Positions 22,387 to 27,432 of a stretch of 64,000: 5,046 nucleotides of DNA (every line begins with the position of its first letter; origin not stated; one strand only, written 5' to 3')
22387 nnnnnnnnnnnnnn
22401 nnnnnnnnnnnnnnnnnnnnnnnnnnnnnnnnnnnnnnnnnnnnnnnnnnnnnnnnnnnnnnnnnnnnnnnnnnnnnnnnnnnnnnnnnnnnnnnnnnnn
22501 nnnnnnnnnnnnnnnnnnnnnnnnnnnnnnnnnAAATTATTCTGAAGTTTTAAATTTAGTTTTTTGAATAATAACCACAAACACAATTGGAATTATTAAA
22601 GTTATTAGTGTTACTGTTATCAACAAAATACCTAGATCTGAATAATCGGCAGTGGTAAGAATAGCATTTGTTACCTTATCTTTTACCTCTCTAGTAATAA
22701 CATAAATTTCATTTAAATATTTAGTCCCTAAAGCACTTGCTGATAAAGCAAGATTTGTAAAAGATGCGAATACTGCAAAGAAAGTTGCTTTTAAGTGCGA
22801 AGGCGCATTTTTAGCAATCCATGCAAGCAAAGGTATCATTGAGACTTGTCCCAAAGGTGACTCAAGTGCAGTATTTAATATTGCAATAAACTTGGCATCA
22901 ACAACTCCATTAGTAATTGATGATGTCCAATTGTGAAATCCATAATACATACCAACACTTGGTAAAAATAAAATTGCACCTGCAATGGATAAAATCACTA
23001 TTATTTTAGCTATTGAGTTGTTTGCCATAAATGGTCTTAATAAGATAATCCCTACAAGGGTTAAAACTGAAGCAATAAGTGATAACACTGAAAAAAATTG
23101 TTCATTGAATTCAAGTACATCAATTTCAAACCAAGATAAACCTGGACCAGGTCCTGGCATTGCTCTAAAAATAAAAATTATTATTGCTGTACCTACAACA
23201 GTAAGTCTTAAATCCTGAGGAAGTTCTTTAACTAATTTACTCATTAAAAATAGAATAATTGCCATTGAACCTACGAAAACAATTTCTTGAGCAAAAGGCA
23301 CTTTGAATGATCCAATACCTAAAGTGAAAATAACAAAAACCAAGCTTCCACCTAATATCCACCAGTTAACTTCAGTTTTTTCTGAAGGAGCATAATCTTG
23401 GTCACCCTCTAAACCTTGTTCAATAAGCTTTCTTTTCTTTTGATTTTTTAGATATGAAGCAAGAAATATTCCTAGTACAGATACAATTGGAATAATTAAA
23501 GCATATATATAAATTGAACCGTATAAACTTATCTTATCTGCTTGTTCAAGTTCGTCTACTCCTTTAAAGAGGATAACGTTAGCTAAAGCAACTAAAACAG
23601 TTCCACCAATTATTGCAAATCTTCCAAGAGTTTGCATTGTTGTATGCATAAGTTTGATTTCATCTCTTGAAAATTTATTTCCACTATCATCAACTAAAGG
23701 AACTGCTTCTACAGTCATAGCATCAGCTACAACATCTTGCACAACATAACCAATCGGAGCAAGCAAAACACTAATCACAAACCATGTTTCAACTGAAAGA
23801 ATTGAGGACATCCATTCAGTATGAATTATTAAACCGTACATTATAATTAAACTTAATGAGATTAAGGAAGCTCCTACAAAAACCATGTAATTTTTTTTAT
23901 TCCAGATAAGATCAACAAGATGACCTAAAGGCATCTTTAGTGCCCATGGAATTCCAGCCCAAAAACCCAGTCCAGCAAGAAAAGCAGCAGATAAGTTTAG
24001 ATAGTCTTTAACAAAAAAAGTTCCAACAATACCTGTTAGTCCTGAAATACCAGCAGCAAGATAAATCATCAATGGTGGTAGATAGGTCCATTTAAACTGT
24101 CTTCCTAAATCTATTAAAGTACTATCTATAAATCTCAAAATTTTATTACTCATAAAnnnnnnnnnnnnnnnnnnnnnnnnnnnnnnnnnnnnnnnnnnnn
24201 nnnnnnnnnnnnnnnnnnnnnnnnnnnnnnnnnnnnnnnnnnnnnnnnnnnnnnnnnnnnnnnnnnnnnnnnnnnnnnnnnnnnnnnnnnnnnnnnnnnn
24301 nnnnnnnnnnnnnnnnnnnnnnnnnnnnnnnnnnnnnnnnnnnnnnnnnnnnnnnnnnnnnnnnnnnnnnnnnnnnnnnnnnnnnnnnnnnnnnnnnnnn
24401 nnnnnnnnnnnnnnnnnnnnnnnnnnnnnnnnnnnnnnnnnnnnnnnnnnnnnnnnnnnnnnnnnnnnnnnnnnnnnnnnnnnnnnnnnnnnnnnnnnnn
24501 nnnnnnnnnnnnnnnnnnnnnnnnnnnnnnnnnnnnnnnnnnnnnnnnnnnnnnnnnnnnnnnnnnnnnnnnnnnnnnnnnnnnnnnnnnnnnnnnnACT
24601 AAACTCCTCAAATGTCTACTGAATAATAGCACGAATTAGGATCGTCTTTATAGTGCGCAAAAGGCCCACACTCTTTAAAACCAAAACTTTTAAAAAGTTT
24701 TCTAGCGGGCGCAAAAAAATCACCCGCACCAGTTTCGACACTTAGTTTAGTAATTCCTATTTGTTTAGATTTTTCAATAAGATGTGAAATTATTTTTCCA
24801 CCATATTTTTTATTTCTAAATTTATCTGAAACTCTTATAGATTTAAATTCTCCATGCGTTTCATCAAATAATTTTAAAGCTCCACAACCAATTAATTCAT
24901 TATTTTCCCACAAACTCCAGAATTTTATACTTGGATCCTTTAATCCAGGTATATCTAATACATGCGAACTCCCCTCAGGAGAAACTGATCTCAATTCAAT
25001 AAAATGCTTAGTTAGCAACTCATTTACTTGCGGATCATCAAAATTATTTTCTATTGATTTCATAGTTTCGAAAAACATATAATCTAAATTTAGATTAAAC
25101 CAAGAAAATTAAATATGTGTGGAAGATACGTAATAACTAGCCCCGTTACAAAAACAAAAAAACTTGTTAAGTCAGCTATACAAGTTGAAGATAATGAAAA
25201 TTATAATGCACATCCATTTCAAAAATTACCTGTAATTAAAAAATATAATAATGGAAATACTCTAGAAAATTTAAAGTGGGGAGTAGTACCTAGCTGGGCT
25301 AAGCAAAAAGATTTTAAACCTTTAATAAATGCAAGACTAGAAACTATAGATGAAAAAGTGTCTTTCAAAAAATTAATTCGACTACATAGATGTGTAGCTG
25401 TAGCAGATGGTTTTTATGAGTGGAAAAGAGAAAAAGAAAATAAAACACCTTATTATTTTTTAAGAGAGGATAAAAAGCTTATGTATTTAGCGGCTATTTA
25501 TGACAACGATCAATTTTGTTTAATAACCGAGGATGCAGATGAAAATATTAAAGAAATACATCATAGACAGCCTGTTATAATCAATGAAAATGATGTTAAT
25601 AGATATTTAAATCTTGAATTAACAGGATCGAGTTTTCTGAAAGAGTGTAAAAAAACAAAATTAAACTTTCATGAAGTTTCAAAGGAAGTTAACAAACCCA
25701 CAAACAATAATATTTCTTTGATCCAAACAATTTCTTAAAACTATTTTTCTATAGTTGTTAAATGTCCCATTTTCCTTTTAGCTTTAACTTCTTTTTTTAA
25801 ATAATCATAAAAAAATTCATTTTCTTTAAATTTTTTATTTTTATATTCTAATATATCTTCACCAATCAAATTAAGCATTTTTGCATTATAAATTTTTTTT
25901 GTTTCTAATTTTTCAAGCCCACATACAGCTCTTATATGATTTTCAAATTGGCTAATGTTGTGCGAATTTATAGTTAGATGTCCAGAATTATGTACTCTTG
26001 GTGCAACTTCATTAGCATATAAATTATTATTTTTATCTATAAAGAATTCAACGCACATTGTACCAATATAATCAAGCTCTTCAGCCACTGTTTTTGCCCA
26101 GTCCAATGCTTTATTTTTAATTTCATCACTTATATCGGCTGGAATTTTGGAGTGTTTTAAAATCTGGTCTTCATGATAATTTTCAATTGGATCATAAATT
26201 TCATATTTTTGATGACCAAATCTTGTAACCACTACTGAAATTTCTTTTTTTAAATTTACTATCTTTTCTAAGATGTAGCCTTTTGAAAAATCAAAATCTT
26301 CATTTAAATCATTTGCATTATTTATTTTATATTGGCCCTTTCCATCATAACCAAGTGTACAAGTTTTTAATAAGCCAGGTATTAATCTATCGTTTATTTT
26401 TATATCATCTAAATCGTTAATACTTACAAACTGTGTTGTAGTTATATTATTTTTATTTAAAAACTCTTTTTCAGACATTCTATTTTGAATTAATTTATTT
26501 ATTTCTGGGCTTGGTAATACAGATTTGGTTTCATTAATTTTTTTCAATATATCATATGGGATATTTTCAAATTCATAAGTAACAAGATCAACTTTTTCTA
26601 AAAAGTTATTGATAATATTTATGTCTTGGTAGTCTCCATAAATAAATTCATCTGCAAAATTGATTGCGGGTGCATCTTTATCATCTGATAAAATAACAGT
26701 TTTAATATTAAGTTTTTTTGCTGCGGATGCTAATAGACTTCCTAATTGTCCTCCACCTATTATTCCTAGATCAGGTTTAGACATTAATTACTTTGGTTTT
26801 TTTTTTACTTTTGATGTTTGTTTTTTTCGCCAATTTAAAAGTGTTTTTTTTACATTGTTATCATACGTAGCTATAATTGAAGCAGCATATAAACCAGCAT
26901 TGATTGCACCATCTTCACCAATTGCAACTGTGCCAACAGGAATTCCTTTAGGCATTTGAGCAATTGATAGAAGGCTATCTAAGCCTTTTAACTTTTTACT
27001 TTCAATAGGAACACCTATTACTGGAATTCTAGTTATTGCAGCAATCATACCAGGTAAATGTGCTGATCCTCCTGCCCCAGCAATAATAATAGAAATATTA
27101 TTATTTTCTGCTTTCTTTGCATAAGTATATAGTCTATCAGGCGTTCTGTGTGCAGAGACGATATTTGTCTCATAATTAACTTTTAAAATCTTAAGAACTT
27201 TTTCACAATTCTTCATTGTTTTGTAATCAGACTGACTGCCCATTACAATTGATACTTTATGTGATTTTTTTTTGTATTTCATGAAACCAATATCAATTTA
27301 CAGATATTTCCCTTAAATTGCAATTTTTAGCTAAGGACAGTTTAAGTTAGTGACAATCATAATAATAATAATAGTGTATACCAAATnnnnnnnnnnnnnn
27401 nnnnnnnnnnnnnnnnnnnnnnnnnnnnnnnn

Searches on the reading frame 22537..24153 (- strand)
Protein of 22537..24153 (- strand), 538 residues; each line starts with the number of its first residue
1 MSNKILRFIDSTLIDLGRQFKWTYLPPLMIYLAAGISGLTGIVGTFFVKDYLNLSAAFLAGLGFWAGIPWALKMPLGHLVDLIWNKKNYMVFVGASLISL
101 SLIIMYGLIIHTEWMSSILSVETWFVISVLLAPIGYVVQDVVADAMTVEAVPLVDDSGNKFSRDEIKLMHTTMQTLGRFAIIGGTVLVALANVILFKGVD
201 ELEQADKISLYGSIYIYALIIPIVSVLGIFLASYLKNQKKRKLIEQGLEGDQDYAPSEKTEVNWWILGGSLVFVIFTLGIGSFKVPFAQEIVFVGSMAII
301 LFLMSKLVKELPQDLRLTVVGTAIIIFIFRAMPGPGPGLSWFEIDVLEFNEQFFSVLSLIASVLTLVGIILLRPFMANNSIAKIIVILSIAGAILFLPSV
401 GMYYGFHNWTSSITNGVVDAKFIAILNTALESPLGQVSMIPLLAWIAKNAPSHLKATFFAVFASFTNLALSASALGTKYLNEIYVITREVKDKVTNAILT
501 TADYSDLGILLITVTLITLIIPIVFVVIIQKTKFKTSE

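Call 16: search_protein_families(library=pfam, proteins=[window:22537-24153:-], max_evalue=0.00001)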
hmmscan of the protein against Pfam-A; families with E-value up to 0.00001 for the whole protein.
window:22537-24153:- (538 aa): 1 family
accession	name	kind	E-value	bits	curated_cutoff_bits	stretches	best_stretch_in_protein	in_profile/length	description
PF03092.22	BT1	-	1.7e-11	44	22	1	35-531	2-414/432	BT1 family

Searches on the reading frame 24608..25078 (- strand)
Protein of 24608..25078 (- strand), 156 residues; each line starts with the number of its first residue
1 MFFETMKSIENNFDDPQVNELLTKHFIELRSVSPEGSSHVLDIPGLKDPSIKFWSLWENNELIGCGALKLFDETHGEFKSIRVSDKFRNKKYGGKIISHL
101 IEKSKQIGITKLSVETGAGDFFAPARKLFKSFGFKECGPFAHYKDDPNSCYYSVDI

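Call 16: search_protein_families(library=pfam, proteins=[window:24608-25078:-], max_evalue=0.00001)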
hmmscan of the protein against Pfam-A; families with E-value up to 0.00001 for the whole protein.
window:24608-25078:- (156 aa): 2 families
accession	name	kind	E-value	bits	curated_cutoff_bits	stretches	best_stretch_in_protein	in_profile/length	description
PF00583.31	Acetyltransf_1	-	3e-13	50.5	20.7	1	42-134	26-116/116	Acetyltransferase (GNAT) family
PF13508.13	Acetyltransf_7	-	2e-10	41.4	27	1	51-136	3-84/84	Acetyltransferase (GNAT) domain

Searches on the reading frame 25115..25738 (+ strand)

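Call 16: search_protein_families(library=pfam, proteins=[window:25115-25738:+], max_evalue=0.00001)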
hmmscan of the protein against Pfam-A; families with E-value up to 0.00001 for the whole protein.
window:25115-25738:+ (207 aa): 1 family
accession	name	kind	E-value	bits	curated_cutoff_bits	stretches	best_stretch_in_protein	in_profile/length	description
PF02586.19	SRAP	-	3.4e-53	180.8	27.1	1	1-195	1-214/214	SOS response associated peptidase (SRAP)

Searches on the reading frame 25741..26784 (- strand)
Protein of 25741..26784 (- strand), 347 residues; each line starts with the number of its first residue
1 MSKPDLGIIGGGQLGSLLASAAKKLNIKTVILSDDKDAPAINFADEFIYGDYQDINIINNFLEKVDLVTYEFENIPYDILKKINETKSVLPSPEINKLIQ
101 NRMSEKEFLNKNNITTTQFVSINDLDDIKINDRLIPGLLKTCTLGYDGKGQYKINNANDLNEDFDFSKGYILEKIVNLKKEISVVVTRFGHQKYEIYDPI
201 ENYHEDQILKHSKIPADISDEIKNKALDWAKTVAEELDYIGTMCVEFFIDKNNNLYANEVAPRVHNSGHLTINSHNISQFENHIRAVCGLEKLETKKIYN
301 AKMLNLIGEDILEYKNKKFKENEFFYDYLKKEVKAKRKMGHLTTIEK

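Call 16: search_protein_families(library=pfam, proteins=[window:25741-26784:-], max_evalue=0.00001)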
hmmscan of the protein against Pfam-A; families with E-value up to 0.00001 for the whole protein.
window:25741-26784:- (347 aa): 3 families
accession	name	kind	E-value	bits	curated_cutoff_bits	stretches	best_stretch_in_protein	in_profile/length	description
PF02222.28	ATP-grasp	-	4.3e-47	160.5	27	1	108-280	2-179/179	ATP-grasp domain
PF22660.2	RS_preATP-grasp-like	-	3.7e-26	91.8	27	1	6-100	4-98/98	Ribonucleotide synthetase preATP-grasp domain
PF17769.7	PurK_C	-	5.5e-09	36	22.6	1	301-346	1-47/56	Phosphoribosylaminoimidazole carboxylase C-terminal domain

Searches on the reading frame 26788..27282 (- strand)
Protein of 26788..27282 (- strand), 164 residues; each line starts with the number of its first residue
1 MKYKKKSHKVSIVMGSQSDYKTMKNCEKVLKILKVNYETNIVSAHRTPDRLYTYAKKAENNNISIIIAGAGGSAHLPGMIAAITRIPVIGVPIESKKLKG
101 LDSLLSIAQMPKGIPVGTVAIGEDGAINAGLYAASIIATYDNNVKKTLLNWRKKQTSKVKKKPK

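Call 17: search_protein_families(library=pfam, proteins=[window:26788-27282:-], max_evalue=0.00001)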
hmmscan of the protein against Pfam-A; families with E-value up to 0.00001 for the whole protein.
window:26788-27282:- (164 aa): 1 family
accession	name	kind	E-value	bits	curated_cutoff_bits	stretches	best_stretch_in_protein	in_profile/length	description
PF00731.26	AIRC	-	6.5e-62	207.9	30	1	9-157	1-147/148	AIR carboxylase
